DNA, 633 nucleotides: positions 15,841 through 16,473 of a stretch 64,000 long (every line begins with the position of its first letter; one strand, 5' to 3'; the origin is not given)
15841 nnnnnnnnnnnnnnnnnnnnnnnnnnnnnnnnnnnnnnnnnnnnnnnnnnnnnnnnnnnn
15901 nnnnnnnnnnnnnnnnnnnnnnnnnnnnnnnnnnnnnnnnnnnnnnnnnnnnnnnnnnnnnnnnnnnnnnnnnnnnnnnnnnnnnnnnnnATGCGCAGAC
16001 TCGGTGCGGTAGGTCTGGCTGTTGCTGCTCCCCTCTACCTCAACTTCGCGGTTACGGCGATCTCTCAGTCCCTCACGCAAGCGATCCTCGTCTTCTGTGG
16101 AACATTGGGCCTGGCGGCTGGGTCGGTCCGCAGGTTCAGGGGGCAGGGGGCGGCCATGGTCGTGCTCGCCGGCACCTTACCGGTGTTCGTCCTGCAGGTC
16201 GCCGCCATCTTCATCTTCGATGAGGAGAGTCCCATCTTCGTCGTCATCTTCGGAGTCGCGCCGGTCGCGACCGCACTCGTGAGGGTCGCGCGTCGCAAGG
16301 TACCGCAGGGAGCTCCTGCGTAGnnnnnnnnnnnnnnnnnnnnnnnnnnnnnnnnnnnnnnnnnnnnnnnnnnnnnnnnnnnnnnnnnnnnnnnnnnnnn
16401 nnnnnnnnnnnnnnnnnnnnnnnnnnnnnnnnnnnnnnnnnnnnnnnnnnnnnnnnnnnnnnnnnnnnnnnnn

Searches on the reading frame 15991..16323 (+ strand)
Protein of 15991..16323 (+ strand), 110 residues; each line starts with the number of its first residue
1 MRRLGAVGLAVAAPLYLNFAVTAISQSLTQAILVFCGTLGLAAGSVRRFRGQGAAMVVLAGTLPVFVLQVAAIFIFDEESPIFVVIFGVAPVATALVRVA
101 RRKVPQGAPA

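Call 6: search_protein_families(library=pfam, proteins=[window:15991-16323:+], max_evalue=0.1)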
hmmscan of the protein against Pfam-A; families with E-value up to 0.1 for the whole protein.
window:15991-16323:+ (110 aa): 0 families

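Call 7: search_protein_families(library=ncbifam, proteins=[window:15991-16323:+], max_evalue=0.1)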
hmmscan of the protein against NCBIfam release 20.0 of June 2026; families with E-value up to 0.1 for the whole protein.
window:15991-16323:+ (110 aa): 0 families

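Call 8: find_homologous_proteins(query=window:15991-16323:+, max_evalue=0.001)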
Query window:15991-16323:+ (110 aa): 2 proteins with E <= 0.001 among 127 candidates.
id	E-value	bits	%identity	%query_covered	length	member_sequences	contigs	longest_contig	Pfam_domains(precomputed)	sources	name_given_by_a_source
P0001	2.1e-58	213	100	100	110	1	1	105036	-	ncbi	-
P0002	1.3e-27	114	63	96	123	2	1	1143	-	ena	-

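Call 11: find_encoding_contigs(protein=P0001, flank=10000, max_places=6)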
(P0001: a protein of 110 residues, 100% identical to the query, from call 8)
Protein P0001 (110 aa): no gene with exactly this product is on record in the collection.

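Call 12: find_encoding_contigs(protein=P0002, flank=10000, max_places=6)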
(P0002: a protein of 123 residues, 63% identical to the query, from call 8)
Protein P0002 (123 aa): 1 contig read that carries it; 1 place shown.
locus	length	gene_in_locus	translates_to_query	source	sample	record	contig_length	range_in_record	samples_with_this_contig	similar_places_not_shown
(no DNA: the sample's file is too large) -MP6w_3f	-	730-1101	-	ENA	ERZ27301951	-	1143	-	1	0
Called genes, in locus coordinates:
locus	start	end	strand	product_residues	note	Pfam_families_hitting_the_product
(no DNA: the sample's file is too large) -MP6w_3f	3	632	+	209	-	?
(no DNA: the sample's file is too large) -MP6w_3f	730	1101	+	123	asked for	-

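Call 25: find_homologous_proteins(query=A1, max_evalue=0.01)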
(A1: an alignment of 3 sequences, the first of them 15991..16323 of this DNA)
Query A1 (3 sequences) (110 aa, profile of the alignment): 9 proteins with E <= 0.01 among 8000 candidates.
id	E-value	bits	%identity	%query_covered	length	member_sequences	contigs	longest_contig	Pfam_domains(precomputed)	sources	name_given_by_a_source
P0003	4.9e-58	212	49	92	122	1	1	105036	-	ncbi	-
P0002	1.3e-56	208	63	96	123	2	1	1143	-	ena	-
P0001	8.3e-51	189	100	100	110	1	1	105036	-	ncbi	-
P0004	1.5e-43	166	46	89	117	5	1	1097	-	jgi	jgi:drug/metabolite transporter superfamily protein YnfA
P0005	1.1e-27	114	41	94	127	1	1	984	-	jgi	jgi:hypothetical protein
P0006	7.3e-25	105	44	81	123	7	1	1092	-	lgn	-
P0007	2.5e-21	94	43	81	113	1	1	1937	-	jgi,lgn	jgi:hypothetical protein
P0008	1.5e-13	69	39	75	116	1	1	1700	-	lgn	-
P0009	1.1e-10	59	38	62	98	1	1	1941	-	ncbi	ncbi:MAG: hypothetical protein ACRD1T_05015, partial [Acidimicrobiia bacterium]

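Call 26: find_encoding_contigs(protein=P0004, flank=10000)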
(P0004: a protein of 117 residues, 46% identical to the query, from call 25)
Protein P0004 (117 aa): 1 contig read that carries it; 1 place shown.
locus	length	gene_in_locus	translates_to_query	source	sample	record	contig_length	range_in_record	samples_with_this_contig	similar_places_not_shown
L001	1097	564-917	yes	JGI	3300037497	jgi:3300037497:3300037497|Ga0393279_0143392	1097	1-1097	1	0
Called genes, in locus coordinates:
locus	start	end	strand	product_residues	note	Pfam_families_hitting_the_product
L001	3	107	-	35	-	?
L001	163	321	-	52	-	PF04545:Sigma70_r4 (weak), PF08281:Sigma70_r4_2 (weak), PF13404:HTH_AsnC-type, PF13412:HTH_24, PF08279:HTH_11 (faint), PF22451:NirdL-like_HTH (weak)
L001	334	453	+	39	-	-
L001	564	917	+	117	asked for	-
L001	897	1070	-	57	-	-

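Call 27: find_encoding_contigs(protein=P0005, flank=10000)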
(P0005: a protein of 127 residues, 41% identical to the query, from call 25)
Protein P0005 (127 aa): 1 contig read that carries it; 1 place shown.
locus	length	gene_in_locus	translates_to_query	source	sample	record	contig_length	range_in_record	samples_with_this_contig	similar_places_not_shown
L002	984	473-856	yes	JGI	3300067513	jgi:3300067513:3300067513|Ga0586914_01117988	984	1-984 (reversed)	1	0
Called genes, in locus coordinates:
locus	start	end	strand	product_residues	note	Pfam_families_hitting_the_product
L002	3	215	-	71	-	?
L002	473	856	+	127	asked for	-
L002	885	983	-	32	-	?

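Call 28: find_encoding_contigs(protein=P0006, flank=10000)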
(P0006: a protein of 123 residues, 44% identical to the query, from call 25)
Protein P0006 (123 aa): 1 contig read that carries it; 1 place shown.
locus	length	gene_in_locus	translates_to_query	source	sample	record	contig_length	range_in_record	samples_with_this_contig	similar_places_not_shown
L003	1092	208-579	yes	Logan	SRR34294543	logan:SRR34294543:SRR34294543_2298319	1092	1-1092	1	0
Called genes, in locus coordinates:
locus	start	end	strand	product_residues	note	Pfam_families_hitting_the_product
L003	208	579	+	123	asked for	-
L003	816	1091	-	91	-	?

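Call 29: find_encoding_contigs(protein=P0007, flank=10000)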
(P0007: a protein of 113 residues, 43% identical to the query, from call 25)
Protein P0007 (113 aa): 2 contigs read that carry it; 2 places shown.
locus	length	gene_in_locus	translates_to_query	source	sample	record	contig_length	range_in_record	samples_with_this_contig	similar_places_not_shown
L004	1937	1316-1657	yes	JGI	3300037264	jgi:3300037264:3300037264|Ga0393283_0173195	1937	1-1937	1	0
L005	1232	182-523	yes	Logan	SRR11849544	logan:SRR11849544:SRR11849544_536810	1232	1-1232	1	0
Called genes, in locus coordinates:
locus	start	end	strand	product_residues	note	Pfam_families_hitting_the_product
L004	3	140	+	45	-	?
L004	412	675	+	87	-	PF05899:Cupin_3, PF07883:Cupin_2 (weak)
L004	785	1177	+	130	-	PF14534:DUF4440 (weak), PF12680:SnoaL_2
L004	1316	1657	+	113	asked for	-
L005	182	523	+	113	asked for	-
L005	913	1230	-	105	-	?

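Call 30: find_encoding_contigs(protein=P0008, flank=10000)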
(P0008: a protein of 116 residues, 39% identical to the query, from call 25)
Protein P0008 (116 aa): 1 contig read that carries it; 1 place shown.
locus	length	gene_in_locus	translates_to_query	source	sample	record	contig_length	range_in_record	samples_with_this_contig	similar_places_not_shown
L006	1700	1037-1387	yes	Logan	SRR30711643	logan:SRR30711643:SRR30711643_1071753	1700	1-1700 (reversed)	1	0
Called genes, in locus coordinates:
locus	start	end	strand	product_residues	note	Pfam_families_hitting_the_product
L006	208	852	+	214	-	PF00756:Esterase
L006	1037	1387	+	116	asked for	-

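Call 31: find_encoding_contigs(protein=P0009, flank=10000)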
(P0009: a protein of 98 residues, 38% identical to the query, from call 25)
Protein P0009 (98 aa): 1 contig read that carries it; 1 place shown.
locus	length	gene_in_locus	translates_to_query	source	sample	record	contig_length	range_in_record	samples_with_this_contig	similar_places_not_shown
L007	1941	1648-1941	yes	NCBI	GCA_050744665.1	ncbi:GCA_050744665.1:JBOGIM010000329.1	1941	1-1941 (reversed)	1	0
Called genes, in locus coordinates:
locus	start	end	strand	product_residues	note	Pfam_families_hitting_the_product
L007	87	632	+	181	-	PF04229:GrpB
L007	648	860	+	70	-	-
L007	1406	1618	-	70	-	-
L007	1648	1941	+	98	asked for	?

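Call 40: find_related_loci(query=A1, collection=genome_contigs, flank=8000)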
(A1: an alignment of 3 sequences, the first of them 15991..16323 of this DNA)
Query A1 (110 aa) in genome_contigs; peptide patterns used: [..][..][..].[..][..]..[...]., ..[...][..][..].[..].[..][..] (x = any residue, [..] = any of these).
78 stretches matched a pattern, but none encodes a relative of the query by tblastn (E <= 1e-3).

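Call 56: search_protein_families(library=pfam, alignment_id=A2, max_evalue=1)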
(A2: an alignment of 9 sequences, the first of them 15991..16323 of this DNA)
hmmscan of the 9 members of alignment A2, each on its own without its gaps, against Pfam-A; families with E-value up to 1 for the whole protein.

A. member 1, window:15991-16323:+ (110 aa): 0 families

B. families by the number of members that match (of 9 scanned): 8 families
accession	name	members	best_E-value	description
PF07695.17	7TMR-DISM_7TM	5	0.0034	7TM diverse intracellular signalling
PF02694.21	UPF0060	1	0.044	Uncharacterised BCR, YnfA/UPF0060 family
PF06549.17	DUF1118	1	0.069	Protein of unknown function (DUF1118)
PF01757.29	Acyl_transf_3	1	0.079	Acyltransferase domain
PF18181.6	SLATT_1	1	0.084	SMODS and SLOG-associating 2TM effector domain 1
PF11992.13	TgpA_N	1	0.12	TgpA N-terminal domain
PF01488.26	Shikimate_DH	1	0.14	Shikimate / quinate 5-dehydrogenase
PF20394.4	DUF6688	1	0.21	DUF6688 N-terminal domain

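Call 57: search_solved_structures(query=A2, max_evalue=10)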
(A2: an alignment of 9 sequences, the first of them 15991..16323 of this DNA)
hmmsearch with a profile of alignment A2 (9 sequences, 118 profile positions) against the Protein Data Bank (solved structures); distinct sequences matched with E-value up to 10: 0.

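Call 60: predict_structure(alignment_id=A2)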
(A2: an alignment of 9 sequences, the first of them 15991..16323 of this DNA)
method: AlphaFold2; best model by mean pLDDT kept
length: 110 residues; sequences in the alignment: 9
mean_pLDDT: 71.6   pTM: 0.56
mean pLDDT of the five models: 71.6, 70.0, 68.0, 65.9, 64.7
residues with pLDDT >= 90: 0; 70-90: 84; 50-70: 20; < 50: 6
segments of 3 or more residues with pLDDT < 50: 105-110
pLDDT, mean of each block of 10 residues (from residue 1): 67 74 76 75 72 69 77 80 74 74 51
secondary structure, 60 per line:
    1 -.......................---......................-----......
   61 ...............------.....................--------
elements in order: H2-24 H28-49 H55-75 H82-102

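Call 68: search_protein_representatives(alignment_id=A1)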
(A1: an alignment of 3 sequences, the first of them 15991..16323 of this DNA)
Query: 3 sequences, 122 profile positions. Proteins with E-value up to 0.001 (for the whole library): 38; up to 1e-10: 20; up to 1e-30: 1. The best 38 are listed.
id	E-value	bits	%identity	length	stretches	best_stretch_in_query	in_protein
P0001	2.6e-51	188.9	-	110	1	13-121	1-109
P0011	3.1e-30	120.9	-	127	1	5-116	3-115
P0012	1.1e-27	112.7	-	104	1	24-115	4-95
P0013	4.7e-25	104.1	-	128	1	9-120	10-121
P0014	5.5e-25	103.9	-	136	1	11-117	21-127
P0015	9.5e-24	99.9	-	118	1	18-118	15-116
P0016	1.1e-23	99.7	-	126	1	14-118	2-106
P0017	2.2e-23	98.8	-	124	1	16-120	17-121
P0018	3.7e-23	98.0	-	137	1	10-119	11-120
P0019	1.6e-21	92.7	-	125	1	8-117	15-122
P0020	3.4e-21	91.7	-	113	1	19-111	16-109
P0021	9.7e-19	83.8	-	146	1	8-113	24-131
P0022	3.3e-18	82.1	-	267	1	13-96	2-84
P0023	2.6e-15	72.7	-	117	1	11-121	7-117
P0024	5.4e-15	71.7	-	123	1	7-116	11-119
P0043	2.8e-05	40.3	-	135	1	10-114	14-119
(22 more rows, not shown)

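Call 71: find_homologous_proteins(query=A4, max_evalue=0.001)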
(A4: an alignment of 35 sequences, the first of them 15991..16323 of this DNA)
Query A4 (35 sequences) (110 aa, profile of the alignment): 21 proteins with E <= 0.001 among 8000 candidates.
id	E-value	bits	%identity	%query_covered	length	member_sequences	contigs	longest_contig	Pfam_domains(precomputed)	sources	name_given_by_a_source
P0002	6.2e-38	147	63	96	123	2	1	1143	-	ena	-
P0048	3.9e-35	138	29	85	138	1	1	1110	-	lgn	-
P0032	5.3e-35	138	26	93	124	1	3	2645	-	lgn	-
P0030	3.5e-34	135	24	67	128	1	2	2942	-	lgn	-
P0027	9.7e-34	134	28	63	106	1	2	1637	-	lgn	-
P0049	6.0e-33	131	25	93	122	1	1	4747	-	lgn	-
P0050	7.0e-33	131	28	96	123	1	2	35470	-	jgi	jgi:hypothetical protein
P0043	1.1e-32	130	23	73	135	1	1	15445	-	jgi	jgi:hypothetical protein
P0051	4.6e-31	125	28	80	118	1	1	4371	-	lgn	-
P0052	8.0e-31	124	28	100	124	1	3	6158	-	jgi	jgi:hypothetical protein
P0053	1.3e-30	123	25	93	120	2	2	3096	-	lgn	-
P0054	3.9e-30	122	29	90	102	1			-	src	-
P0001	7.7e-30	121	100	100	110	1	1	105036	-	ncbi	-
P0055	2.3e-29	119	26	67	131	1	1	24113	-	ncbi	-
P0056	2.4e-29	119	25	91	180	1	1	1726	-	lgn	-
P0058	1.2e-26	111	33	87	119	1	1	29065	-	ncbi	-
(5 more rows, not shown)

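Call 72: find_encoding_contigs(protein=P0050, flank=6000, max_places=2)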
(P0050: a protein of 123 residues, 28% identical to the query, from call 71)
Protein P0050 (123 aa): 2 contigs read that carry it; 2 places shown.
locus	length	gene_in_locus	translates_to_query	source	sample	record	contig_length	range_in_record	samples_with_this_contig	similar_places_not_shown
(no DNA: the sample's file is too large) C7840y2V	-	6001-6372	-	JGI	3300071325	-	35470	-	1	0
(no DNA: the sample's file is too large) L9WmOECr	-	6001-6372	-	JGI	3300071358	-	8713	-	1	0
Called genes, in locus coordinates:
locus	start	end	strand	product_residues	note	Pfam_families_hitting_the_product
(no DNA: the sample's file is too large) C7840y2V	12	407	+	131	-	PF00072:Response_reg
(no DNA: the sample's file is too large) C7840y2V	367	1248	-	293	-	-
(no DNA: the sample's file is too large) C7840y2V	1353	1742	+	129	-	PF00072:Response_reg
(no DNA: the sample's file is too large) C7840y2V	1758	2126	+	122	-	PF00072:Response_reg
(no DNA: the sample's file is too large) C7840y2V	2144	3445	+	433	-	PF08245:Mur_ligase_M, PF02875:Mur_ligase_C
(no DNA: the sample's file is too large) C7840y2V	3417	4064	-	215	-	PF01177:Asp_Glu_race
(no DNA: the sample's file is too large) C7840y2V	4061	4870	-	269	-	PF00763:THF_DHG_CYH, PF02882:THF_DHG_CYH_C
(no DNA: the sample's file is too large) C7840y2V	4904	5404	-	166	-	PF18936:DUF5684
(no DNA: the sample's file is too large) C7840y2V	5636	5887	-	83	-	-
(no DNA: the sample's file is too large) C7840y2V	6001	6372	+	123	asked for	-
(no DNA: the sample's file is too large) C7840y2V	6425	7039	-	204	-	-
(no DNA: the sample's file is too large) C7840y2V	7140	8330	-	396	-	-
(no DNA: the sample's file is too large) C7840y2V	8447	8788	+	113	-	-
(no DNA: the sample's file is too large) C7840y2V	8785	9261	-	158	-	PF00186:DHFR_1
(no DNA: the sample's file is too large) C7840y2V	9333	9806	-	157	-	-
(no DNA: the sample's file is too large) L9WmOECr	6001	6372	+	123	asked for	-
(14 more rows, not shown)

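Call 73: find_encoding_contigs(protein=P0043, flank=6000, max_places=2)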
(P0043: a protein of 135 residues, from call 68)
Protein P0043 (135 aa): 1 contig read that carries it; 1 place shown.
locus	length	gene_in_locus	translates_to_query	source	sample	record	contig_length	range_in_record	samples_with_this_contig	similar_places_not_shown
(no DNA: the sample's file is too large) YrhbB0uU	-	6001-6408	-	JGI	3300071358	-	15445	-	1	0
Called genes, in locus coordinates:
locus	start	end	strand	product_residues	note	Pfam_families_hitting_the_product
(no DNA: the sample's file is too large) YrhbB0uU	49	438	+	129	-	PF00072:Response_reg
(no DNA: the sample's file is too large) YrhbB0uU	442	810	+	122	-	PF00072:Response_reg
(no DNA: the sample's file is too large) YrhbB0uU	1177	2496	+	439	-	PF08245:Mur_ligase_M, PF02875:Mur_ligase_C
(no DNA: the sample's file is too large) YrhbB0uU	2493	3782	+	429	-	PF26299:MurL_N, PF26298:MurL_epimerase_C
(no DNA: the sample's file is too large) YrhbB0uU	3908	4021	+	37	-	PF10685:KGG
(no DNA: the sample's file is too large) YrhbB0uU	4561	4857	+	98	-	-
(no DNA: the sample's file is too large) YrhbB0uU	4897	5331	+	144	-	-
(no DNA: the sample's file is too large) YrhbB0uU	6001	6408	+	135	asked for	-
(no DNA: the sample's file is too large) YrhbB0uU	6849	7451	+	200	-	-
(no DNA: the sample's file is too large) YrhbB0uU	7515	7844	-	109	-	PF12802:MarR_2 (faint), PF12840:HTH_20, PF01022:HTH_5, PF01978:TrmB (weak)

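Call 74: find_encoding_contigs(protein=P0055, flank=6000, max_places=2)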
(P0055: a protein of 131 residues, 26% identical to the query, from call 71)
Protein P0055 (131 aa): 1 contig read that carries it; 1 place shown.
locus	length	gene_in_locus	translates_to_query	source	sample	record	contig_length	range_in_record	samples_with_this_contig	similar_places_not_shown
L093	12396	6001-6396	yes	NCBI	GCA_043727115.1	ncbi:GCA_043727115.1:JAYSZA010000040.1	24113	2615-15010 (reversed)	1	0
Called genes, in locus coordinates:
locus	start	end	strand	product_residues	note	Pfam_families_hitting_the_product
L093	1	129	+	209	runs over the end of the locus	-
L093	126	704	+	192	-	PF04350:PilO (faint)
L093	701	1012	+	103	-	-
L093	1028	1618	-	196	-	PF03703:bPH_2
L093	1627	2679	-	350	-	PF01078:Mg_chelatase (faint), PF05496:RuvB_N, PF13191:AAA_16 (weak), PF00004:AAA, PF07728:AAA_5, PF17864:AAA_lid_4, PF05491:WHD_RuvB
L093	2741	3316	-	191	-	PF01330:RuvA_N, PF14520:HHH_5, PF07499:RuvA_C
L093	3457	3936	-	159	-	PF02075:RuvC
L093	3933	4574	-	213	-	PF03575:Peptidase_S51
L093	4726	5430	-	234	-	PF20772:TACO1_YebC_N, PF01709:Transcrip_reg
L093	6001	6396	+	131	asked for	-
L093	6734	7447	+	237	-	-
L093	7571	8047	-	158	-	-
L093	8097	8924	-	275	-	PF04228:Zn_peptidase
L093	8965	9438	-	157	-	PF02643:DUF192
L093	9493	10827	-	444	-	PF01071:GARS_A (weak), PF02786:CPSase_L_D2 (weak), PF07478:Dala_Dala_lig_C, PF13535:ATP-grasp_4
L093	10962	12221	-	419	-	PF01071:GARS_A, PF13535:ATP-grasp_4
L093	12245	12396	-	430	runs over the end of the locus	PF02844:GARS_N, PF01071:GARS_A, PF02655:ATP-grasp_3, PF02786:CPSase_L_D2, PF02222:ATP-grasp (weak), PF02843:GARS_C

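Call 75: find_encoding_contigs(protein=P0058, flank=6000, max_places=2)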
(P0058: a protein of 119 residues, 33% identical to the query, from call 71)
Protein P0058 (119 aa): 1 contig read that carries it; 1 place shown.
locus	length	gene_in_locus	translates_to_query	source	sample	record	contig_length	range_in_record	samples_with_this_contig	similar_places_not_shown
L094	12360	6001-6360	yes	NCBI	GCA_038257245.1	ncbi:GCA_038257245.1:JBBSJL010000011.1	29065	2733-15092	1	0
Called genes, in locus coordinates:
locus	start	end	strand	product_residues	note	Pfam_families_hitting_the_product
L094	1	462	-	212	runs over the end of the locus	PF00334:NDK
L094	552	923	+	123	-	PF00072:Response_reg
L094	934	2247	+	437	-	PF08245:Mur_ligase_M, PF02875:Mur_ligase_C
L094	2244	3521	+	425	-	PF26299:MurL_N, PF26298:MurL_epimerase_C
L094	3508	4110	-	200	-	-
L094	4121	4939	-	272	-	PF00763:THF_DHG_CYH, PF02882:THF_DHG_CYH_C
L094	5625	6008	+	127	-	-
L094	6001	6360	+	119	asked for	-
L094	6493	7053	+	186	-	PF13539:Peptidase_M15_4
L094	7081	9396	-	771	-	PF00982:Glyco_transf_20, PF08282:Hydrolase_3 (faint), PF00534:Glycos_transf_1 (faint), PF02358:Trehalose_PPase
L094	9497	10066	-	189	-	-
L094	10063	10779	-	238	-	PF13462:Thioredoxin_4, PF13098:Thioredoxin_2 (faint), PF01323:DSBA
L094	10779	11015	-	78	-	PF00462:Glutaredoxin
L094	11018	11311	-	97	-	PF01022:HTH_5, PF12802:MarR_2 (weak), PF13412:HTH_24, PF08279:HTH_11 (weak)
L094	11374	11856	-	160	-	PF00186:DHFR_1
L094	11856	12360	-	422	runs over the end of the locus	PF08245:Mur_ligase_M (weak), PF02875:Mur_ligase_C, PF27239:FOL3_C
